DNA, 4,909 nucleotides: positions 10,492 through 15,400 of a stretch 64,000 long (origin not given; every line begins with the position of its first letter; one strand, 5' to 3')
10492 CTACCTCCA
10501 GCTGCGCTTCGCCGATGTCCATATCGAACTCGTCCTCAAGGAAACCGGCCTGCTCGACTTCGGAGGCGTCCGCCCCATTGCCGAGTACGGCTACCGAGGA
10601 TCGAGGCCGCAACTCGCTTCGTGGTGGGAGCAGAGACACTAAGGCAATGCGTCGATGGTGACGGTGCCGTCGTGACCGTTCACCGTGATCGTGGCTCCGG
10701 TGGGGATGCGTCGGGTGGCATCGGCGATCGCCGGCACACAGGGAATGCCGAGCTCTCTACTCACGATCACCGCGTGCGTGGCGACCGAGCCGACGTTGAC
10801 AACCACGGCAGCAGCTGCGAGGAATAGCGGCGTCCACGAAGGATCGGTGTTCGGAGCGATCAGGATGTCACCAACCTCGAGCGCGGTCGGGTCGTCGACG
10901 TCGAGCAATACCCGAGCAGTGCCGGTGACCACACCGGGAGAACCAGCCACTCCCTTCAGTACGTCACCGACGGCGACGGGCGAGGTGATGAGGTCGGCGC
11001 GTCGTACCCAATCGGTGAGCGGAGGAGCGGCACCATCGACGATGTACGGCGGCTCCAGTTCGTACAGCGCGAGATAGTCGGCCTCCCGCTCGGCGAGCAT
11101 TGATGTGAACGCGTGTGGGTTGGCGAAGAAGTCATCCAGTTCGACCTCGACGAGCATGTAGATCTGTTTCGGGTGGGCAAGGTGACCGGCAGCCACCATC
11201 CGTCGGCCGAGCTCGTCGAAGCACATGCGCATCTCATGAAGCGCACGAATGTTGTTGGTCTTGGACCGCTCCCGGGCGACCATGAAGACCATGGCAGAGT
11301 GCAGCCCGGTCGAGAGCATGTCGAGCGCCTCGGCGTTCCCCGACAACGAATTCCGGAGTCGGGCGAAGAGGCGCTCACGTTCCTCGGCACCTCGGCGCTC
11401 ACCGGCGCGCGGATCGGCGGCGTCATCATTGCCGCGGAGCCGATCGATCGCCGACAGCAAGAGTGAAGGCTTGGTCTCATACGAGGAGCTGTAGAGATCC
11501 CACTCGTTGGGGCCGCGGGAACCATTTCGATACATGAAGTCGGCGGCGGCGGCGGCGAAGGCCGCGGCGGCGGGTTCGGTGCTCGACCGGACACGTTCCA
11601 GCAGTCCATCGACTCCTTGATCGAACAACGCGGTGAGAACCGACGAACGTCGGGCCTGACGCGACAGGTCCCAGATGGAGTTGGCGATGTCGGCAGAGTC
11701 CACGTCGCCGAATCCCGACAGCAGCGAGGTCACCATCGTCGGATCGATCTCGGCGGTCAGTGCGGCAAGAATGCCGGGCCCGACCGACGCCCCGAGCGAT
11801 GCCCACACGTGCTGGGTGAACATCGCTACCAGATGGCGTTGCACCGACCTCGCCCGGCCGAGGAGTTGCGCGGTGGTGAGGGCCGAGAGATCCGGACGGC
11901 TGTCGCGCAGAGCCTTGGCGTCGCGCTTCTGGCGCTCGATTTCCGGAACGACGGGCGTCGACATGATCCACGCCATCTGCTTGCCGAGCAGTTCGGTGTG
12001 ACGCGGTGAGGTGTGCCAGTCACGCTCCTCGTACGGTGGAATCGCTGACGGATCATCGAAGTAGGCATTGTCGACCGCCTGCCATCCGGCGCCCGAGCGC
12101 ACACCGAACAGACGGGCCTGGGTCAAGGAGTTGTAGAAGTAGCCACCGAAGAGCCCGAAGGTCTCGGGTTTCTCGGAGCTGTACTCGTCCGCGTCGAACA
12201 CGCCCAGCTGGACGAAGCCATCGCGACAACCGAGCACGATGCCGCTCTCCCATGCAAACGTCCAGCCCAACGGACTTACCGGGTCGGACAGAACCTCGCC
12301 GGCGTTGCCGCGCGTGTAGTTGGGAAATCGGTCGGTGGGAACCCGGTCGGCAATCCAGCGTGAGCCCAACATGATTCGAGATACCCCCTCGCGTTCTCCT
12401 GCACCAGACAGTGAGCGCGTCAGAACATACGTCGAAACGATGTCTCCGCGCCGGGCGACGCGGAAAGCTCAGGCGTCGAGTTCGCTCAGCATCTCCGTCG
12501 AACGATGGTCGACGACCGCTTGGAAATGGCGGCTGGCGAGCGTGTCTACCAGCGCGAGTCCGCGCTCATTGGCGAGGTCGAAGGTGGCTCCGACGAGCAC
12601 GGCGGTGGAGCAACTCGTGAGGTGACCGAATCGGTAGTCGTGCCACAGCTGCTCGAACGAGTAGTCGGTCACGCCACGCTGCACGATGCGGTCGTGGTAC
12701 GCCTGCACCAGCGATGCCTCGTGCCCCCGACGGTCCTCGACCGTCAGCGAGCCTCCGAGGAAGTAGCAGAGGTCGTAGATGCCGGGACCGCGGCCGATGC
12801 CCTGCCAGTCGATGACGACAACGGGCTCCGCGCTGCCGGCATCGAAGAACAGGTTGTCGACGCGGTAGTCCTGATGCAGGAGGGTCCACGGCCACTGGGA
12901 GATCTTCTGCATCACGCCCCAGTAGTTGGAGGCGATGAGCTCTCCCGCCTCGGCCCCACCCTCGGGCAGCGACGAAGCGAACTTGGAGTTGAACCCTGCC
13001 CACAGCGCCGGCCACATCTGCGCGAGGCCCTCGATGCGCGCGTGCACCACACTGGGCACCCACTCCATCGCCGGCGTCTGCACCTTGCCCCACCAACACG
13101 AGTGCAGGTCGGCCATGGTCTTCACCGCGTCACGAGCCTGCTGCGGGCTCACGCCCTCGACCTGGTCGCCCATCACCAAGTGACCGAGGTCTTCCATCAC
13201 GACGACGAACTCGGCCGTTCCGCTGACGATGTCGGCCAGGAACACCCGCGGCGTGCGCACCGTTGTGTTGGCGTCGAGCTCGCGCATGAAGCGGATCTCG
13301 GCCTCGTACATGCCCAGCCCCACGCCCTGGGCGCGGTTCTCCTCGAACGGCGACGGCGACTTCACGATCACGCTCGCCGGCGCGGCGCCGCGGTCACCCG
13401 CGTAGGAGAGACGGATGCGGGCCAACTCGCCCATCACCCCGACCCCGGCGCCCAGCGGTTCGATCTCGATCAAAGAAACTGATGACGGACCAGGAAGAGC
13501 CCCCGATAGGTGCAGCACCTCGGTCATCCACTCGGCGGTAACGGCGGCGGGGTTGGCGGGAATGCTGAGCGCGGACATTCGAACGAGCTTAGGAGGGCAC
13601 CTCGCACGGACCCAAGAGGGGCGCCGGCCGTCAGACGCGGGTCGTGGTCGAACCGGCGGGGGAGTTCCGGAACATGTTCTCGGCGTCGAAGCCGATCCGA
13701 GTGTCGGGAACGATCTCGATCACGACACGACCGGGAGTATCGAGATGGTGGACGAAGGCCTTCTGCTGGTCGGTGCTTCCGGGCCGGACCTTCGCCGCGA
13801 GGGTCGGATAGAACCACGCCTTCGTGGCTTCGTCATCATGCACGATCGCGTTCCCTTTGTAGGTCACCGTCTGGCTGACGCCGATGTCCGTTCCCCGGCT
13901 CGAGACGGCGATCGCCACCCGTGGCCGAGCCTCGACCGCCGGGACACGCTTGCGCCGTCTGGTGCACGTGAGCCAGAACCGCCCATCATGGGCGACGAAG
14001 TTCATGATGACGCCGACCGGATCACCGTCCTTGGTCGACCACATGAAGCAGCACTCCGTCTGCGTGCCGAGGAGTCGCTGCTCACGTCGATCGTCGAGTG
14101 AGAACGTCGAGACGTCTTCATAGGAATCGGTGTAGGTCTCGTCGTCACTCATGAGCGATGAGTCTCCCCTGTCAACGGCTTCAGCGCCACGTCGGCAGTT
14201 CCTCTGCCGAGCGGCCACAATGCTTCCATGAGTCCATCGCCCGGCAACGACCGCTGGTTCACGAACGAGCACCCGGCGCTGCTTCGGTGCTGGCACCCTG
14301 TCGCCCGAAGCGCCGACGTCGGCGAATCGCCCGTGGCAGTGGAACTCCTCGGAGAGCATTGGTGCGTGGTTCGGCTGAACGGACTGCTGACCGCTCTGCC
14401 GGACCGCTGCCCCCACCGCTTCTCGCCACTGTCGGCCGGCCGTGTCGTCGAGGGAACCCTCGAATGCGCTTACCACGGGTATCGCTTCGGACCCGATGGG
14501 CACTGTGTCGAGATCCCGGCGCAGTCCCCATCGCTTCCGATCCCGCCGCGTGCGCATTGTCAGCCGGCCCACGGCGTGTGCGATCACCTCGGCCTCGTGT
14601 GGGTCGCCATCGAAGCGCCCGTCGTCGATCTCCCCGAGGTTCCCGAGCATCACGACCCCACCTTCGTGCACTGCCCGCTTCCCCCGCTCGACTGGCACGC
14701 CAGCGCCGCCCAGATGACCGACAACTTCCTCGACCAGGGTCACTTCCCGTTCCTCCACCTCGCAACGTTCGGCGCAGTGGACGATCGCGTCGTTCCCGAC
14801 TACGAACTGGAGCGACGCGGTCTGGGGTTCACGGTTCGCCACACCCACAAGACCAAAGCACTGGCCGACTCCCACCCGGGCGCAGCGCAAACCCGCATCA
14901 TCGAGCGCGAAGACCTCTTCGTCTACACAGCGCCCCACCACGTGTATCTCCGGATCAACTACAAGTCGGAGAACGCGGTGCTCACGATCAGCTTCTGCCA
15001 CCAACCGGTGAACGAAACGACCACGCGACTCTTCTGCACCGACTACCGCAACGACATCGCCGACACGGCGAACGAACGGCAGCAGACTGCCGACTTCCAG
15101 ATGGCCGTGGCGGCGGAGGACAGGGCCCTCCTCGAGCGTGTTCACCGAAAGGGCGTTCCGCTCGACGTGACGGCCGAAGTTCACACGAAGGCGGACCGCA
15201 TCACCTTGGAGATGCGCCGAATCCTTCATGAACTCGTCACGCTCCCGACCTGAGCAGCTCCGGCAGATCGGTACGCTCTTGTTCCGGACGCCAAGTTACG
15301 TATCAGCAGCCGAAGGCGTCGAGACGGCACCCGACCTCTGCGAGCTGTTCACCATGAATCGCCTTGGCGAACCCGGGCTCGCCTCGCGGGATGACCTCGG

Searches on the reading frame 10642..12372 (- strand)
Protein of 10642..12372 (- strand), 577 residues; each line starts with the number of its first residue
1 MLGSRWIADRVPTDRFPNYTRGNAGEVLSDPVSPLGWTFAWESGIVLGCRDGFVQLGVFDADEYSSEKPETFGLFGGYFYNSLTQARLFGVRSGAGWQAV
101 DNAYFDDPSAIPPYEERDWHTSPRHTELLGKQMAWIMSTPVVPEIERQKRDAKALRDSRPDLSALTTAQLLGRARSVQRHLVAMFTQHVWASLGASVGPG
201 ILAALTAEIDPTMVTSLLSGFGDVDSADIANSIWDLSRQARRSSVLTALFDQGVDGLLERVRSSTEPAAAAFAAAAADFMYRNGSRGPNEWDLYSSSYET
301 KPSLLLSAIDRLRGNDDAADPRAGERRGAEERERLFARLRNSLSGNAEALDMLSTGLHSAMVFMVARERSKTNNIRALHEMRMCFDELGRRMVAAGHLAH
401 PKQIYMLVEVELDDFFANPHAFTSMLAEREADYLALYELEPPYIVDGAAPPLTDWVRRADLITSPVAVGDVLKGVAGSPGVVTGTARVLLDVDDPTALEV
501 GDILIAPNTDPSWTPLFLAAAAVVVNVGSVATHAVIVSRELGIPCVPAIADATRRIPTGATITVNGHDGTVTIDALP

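Call 12: search_protein_families(library=pfam, proteins=[window:10642-12372:-], max_evalue=0.0001)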
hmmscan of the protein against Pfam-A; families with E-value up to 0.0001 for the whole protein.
window:10642-12372:- (577 aa): 1 family
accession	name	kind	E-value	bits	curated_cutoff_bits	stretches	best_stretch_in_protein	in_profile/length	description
PF00391.29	PEP-utilizers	-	1.1e-19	70.2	23.1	1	500-569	3-72/72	PEP-utilising enzyme, mobile domain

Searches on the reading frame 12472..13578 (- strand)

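Call 12: search_protein_families(library=pfam, proteins=[window:12472-13578:-], max_evalue=0.0001)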
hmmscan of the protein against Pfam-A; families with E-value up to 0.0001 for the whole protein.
window:12472-13578:- (369 aa): 3 families
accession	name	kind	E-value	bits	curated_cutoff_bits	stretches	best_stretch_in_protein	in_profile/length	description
PF02958.26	EcKL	-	1e-15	58.3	22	1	49-300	6-287/294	Ecdysteroid kinase-like family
PF01636.29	APH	-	1.6e-15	58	23.2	1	92-295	38-230/239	Phosphotransferase enzyme family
PF07914.17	DUF1679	-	4.8e-09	36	24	1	232-318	269-362/414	Uncharacterized oxidoreductase dhs-27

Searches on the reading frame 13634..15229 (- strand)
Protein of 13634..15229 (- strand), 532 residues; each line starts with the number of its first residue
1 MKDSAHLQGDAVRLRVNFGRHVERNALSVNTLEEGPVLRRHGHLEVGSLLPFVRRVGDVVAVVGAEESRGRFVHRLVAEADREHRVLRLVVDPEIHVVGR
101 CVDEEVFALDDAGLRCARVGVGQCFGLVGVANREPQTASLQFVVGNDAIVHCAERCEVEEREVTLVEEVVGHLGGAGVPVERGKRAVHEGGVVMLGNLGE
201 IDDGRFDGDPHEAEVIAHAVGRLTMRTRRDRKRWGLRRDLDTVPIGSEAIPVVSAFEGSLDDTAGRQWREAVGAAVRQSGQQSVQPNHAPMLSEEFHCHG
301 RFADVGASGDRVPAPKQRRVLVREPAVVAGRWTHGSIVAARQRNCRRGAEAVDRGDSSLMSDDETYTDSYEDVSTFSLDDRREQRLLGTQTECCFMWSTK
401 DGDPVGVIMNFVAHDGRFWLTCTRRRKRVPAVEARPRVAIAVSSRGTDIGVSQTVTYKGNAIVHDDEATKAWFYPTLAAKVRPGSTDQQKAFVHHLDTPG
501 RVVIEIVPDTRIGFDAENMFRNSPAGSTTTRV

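Call 12: search_protein_families(library=pfam, proteins=[window:13634-15229:-], max_evalue=0.0001)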
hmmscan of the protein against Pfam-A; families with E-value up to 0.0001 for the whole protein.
window:13634-15229:- (532 aa): 1 family
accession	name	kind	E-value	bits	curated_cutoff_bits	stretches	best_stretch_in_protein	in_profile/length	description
PF01243.27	PNPOx_N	-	1.7e-07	32.1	28.1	1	398-478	19-90/120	Pyridoxamine 5'-phosphate oxidase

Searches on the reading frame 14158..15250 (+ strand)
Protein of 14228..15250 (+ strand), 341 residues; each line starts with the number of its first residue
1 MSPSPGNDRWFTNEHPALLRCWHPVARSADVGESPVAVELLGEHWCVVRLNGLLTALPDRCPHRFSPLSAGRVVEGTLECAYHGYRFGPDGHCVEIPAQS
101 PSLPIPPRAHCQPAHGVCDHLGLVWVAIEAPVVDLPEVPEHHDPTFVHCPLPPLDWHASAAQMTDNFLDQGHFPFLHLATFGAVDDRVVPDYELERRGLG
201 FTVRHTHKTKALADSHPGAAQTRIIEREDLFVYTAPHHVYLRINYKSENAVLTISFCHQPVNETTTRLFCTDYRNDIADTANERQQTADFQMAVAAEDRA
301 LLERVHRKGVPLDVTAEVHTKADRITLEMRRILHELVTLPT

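Call 45: search_protein_families(library=pfam, proteins=[window:14228-15250:+, window:14158-15228:+], max_evalue=0.0001)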
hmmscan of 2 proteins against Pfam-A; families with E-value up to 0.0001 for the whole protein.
window:14228-15250:+ (341 aa): 3 families
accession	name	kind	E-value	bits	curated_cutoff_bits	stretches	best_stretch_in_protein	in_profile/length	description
PF19112.6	VanA_C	-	1.4e-22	81.2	23.5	1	156-337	1-191/193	Vanillate O-demethylase oxygenase C-terminal domain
PF00355.32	Rieske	-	5.3e-19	68.4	20.3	1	22-101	2-83/88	Rieske [2Fe-2S] domain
PF19298.5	KshA_C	-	9.7e-05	23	23.3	0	130-292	9-163/207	3-Ketosteroid 9alpha-hydroxylase C-terminal domain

window:14158-15228:+ (357 aa): 0 families

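Call 50: search_protein_families(library=ncbifam, proteins=[window:14228-15250:+], max_evalue=0.00001)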
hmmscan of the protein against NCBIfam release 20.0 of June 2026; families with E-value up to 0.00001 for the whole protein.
window:14228-15250:+ (341 aa): 2 families
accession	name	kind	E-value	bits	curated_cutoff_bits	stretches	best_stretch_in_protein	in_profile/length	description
NF052579.1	BetMthstMoxSdmAMthl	equivalog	7.8e-10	38.2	600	1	51-141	49-143/351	4beta-methylsterol monooxygenase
NF041683.1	ant_diox_AndAb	equivalog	3.9e-07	30.2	150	1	22-83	2-64/100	anthranilate 1,2-dioxygenase ferredoxin subunit AndAb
